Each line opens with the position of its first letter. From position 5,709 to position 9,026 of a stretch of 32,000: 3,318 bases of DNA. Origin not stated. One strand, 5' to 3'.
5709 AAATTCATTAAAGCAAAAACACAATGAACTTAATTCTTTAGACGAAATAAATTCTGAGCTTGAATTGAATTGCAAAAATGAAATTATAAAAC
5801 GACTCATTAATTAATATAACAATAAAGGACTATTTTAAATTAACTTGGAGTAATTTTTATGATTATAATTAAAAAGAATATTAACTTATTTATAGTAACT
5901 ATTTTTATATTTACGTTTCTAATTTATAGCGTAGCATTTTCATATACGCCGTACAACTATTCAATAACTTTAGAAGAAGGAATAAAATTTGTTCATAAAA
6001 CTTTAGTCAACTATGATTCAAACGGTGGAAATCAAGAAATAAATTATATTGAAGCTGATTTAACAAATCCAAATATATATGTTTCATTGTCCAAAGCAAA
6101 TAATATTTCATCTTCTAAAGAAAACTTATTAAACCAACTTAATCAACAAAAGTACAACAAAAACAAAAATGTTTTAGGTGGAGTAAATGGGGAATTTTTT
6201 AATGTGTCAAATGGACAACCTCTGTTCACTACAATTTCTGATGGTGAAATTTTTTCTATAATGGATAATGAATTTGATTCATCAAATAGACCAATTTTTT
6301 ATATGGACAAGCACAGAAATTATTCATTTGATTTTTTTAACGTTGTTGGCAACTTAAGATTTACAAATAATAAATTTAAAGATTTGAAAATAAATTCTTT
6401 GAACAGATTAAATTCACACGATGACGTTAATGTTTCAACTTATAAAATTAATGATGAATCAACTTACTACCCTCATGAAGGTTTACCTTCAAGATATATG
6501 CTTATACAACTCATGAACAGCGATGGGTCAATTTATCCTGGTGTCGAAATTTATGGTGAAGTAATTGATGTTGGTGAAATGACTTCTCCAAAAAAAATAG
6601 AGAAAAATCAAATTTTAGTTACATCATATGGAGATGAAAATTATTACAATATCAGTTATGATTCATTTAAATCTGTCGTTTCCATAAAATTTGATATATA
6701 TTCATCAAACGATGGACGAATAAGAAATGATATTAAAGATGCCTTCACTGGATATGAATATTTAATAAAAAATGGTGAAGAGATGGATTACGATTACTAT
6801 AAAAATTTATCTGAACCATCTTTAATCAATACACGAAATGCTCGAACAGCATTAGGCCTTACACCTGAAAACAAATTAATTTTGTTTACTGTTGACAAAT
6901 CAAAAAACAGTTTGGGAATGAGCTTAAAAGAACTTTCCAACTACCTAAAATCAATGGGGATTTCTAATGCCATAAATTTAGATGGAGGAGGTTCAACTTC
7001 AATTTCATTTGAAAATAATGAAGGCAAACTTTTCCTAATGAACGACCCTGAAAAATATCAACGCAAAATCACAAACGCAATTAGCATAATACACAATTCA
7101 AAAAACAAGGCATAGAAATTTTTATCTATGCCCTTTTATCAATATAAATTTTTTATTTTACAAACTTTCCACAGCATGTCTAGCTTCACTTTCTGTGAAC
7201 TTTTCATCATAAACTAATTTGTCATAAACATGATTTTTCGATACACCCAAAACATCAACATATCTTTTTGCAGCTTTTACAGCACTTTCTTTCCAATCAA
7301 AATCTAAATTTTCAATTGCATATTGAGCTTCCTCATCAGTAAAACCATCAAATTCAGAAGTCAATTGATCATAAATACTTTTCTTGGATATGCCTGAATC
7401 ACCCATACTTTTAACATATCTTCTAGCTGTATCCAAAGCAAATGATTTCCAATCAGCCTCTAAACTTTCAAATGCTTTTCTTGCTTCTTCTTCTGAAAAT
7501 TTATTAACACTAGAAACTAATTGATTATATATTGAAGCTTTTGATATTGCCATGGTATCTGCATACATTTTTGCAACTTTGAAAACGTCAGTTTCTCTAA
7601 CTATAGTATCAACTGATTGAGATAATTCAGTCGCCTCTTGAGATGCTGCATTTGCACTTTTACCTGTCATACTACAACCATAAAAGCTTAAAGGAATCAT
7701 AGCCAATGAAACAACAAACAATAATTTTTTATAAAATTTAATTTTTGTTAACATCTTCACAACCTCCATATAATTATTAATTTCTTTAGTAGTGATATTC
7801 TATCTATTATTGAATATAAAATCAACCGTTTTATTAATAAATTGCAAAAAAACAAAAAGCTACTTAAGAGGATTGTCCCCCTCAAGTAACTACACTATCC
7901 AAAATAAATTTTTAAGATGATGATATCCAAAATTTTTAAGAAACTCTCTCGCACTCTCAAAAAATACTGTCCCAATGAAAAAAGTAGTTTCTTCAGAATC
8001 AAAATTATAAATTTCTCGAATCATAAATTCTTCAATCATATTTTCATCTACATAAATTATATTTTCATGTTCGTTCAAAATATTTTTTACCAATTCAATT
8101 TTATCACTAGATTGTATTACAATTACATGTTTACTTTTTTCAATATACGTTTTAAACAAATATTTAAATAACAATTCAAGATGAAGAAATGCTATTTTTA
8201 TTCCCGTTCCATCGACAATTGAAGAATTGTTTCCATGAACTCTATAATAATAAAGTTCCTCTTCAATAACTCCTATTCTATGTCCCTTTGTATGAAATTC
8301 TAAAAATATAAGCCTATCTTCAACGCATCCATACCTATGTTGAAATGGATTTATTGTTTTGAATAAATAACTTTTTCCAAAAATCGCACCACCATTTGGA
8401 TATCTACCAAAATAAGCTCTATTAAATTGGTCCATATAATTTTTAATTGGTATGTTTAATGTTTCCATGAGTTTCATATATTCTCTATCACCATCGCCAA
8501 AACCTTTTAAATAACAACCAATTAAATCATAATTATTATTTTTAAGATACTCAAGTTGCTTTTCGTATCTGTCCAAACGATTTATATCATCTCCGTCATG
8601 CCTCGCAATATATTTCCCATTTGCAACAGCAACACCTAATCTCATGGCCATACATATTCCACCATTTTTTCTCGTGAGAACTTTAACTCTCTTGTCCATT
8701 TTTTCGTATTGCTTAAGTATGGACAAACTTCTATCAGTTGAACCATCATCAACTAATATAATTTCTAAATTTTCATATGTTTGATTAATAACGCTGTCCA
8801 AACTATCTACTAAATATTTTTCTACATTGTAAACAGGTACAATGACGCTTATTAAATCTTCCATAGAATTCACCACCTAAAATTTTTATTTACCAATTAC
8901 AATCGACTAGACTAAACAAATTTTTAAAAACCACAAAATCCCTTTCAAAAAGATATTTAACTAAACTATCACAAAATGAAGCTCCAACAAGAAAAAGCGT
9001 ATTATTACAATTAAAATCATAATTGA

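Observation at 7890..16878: Nine-kb surface-protein and sugar-modification block with a non-canonical, exporter-less gene set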

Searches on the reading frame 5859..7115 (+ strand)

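Call 35: search_protein_families(library=pfam, proteins=[window:5859-7115:+], max_evalue=0.001)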
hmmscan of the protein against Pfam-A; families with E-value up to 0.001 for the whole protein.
window:5859-7115:+ (418 aa): 1 family
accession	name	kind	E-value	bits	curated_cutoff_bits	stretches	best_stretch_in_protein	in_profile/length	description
PF09992.14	NAGPA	-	2.5e-27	96.6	25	1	258-410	35-168/169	Phosphodiester glycosidase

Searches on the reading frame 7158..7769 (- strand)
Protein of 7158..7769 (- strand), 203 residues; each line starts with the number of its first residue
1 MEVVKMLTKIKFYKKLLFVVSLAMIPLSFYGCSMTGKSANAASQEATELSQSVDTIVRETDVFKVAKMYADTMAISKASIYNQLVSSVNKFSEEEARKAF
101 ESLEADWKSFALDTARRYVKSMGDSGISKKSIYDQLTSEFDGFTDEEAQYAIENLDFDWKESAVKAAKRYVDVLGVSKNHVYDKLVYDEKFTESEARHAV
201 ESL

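Call 4: search_protein_families(library=pfam, proteins=[window:7158-7769:-], max_evalue=0.01)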
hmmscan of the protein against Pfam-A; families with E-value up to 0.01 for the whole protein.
window:7158-7769:- (203 aa): 3 families
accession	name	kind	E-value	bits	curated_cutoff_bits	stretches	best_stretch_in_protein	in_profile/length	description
PF07553.16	Lipoprotein_Ltp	-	2.7e-41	139.9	23.2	3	106-155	1-48/48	Host cell surface-exposed lipoprotein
PF13309.12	HTH_22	-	0.003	18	29.6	0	69-84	47-62/63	HTH domain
PF23191.1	WH_MCM3_C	-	0.0054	17.4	27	0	82-105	40-63/77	MCM3-like, winged helix domain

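Call 5: search_protein_families(library=ncbifam, proteins=[window:7158-7769:-], max_evalue=0.01)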
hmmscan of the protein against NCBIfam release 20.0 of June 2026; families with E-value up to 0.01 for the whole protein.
window:7158-7769:- (203 aa): 0 families

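Call 55: search_protein_families(library=phrogs, proteins=[window:7158-7769:-], max_evalue=0.001)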
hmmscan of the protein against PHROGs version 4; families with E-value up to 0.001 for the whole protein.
window:7158-7769:- (203 aa): 3 families
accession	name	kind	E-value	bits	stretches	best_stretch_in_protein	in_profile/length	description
phrog_4980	-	moron, auxiliary metabolic gene and host takeover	2e-53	182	2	125-203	99-179/181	superinfection exclusion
phrog_15667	-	moron, auxiliary metabolic gene and host takeover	3.6e-24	86.8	2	63-155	113-204/208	superinfection exclusion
phrog_13294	-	other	6.8e-19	69.3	2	125-201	219-292/294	lipoprotein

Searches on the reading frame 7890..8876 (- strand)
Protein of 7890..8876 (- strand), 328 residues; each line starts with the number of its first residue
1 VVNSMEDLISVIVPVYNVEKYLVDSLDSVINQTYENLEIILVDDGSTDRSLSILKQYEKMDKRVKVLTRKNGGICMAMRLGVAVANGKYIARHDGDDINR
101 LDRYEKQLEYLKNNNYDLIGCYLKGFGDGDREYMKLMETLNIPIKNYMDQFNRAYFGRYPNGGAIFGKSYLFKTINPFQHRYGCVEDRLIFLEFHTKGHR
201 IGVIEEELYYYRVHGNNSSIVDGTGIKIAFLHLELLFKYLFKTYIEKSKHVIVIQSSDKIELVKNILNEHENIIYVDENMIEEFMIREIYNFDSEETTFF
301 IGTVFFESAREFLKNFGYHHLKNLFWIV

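Call 4: search_protein_families(library=pfam, proteins=[window:7890-8876:-], max_evalue=0.01)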
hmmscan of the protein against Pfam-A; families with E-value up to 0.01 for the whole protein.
window:7890-8876:- (328 aa): 3 families
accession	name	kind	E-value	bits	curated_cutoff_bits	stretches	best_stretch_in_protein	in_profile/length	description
PF00535.33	Glycos_transf_2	-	2.7e-37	128.7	23.3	1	10-153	1-145/168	Glycosyl transferase family 2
PF13641.12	Glyco_tranf_2_3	-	2.2e-09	38.1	27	1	9-122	3-122/230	Glycosyltransferase like family 2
PF10111.15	Glyco_tranf_2_2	-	3.5e-09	37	27.3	1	10-112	1-107/276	Glycosyltransferase like family 2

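Call 5: search_protein_families(library=ncbifam, proteins=[window:7890-8876:-], max_evalue=0.01)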
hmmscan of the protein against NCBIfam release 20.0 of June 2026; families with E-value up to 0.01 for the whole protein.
window:7890-8876:- (328 aa): 24 families
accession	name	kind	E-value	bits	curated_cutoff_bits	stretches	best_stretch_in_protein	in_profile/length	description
NF007482.0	PRK10073.1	equivalog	2.4e-30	105.7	423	1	5-123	4-122/334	glycosyltransferase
NF053739.1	GlytfEpsEBac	equivalog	1.9e-29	102.4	450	1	9-212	3-203/265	glycosyltransferase EpsE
NF047683.1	TeichurnBiosyTuaG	equivalog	1.7e-28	99.9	400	1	5-117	4-117/252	teichuronic acid biosynthesis protein TuaG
TIGR03937.1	PgaC_IcaA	equivalog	1.5e-18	66.9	422.3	1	6-98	44-137/407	poly-beta-1,6-N-acetyl-D-glucosamine synthase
NF041394.1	GtaseAglG_Halo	equivalog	6.1e-13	48.7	440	1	9-106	3-102/304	glucosyl-dolichyl phosphate glucuronosyltransferase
TIGR04283.1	glyco_like_mftF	equivalog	1.1e-12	48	182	1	9-208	1-182/221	TIGR04283 family arsenosugar biosynthesis glycosyltransferase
NF041875.1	EPS_EpsD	equivalog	1.7e-12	47.4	370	1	9-99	1-92/325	exopolysaccharide biosynthesis glycosyltransferase EpsD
TIGR03111.1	glyc2_xrt_Gpos1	hypoth_equivalog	5.7e-12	45.2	363.95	1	9-114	51-159/439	TIGR03111 family XrtG-associated glycosyltransferase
NF050050.1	ProtGlycPglI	equivalog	1.3e-11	44.4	500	1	8-98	3-95/306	GalNAc(5)-diNAcBac-PP-undecaprenol beta-1,3-glucosyltransferase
NF007453.0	PRK10018.1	equivalog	1.7e-11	44.3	382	1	6-111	5-111/280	colanic acid biosynthesis glycosyltransferase WcaA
TIGR04017.1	WcaA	equivalog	1.2e-10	41.5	495.75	1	6-110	4-109/279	colanic acid biosynthesis glycosyltransferase WcaA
NF007986.1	PRK10714.1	equivalog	8.7e-10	38.1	529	1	8-122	7-125/316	undecaprenyl-phosphate 4-deoxy-4-formamido-L-arabinose transferase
NF038302.1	EPS_HpsE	equivalog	1.4e-09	37.4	300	1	9-110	3-110/307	hormogonium polysaccharide biosynthesis glycosyltransferase HpsE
NF038299.1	EPS_HpsN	equivalog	6.1e-09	35.3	425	1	8-99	2-93/317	hormogonium polysaccharide biosynthesis glycosyltransferase HpsN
NF047588.1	GlcsyltransPgfSStrep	equivalog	6.6e-09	35.4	500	1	9-121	3-119/308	glycosyltransferase PgfS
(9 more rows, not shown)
